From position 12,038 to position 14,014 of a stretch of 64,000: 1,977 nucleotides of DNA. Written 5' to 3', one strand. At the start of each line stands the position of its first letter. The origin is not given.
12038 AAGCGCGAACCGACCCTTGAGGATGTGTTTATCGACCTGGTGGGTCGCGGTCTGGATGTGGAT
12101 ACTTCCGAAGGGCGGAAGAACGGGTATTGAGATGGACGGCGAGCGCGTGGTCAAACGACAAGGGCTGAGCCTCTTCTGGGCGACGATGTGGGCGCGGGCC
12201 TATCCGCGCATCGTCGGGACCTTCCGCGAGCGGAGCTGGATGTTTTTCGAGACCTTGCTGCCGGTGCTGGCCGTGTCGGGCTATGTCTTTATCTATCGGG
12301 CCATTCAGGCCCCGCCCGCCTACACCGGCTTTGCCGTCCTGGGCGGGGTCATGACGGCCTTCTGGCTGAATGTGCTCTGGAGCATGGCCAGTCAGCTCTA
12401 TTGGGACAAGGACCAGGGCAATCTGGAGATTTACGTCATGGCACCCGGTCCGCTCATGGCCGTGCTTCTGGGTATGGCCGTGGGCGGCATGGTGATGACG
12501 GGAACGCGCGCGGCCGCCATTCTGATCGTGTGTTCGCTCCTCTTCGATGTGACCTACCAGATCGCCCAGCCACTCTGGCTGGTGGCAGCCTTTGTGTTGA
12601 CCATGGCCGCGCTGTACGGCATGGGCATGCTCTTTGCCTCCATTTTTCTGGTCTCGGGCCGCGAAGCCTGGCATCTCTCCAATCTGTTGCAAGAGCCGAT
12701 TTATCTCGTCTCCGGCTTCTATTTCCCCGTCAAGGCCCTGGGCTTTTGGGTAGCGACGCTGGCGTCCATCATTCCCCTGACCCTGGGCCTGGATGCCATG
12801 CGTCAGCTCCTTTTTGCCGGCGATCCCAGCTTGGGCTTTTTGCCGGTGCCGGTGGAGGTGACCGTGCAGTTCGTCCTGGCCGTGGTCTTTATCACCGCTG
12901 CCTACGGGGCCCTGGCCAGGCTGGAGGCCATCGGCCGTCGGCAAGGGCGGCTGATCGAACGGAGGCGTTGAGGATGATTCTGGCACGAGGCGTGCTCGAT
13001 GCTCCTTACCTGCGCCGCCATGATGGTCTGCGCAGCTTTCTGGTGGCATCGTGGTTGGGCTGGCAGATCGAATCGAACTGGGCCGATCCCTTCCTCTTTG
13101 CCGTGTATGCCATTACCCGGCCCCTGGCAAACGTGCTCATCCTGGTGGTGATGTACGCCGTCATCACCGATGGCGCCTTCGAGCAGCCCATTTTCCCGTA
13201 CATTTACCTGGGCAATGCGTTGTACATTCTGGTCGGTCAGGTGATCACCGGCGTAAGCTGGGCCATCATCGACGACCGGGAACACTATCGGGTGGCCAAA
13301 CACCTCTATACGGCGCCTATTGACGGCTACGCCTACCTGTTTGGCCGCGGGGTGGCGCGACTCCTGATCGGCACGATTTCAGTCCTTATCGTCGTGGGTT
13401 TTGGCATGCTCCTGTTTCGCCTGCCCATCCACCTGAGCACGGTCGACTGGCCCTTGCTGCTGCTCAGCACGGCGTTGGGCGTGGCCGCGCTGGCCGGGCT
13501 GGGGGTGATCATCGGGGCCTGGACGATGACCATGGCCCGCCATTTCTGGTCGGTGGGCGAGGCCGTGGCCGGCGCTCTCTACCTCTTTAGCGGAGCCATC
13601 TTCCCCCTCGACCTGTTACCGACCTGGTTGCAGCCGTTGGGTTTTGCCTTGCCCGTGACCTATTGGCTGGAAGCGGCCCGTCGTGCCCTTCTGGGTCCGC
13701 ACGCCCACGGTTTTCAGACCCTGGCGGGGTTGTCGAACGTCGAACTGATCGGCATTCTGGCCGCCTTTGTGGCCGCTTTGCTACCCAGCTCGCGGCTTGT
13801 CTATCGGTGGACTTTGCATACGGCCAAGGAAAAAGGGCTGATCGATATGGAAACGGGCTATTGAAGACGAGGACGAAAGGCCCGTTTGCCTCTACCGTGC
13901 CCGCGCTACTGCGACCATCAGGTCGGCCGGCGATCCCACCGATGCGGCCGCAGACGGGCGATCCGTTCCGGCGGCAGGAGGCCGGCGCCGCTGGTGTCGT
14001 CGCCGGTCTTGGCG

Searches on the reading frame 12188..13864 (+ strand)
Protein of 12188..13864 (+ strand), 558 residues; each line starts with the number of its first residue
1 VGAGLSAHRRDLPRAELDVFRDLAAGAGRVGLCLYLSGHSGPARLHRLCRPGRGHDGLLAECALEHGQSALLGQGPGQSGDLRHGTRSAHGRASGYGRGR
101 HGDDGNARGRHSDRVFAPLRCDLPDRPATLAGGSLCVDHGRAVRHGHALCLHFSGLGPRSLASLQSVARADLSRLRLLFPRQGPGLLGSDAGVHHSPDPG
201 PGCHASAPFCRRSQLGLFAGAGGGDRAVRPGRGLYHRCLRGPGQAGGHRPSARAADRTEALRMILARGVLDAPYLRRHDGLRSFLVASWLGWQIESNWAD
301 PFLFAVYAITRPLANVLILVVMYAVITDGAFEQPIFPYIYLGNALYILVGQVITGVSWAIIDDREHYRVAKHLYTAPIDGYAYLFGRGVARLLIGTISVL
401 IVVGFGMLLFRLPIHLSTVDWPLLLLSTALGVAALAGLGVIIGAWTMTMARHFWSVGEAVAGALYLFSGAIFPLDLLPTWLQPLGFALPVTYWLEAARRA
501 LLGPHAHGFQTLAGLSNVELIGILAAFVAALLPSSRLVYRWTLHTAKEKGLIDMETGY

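Call 89: search_protein_families(library=pfam, proteins=[window:12188-13864:+], max_evalue=0.00001)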
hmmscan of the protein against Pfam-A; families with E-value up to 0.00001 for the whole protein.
window:12188-13864:+ (558 aa): 2 families
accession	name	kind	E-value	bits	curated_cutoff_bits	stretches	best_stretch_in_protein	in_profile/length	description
PF01061.29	ABC2_membrane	-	5.8e-13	49.3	26.9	1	293-501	10-210/211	ABC-2 type transporter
PF12698.13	ABC2_membrane_3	-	1.4e-08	34.7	31.6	1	333-529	157-339/347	ABC-2 family transporter protein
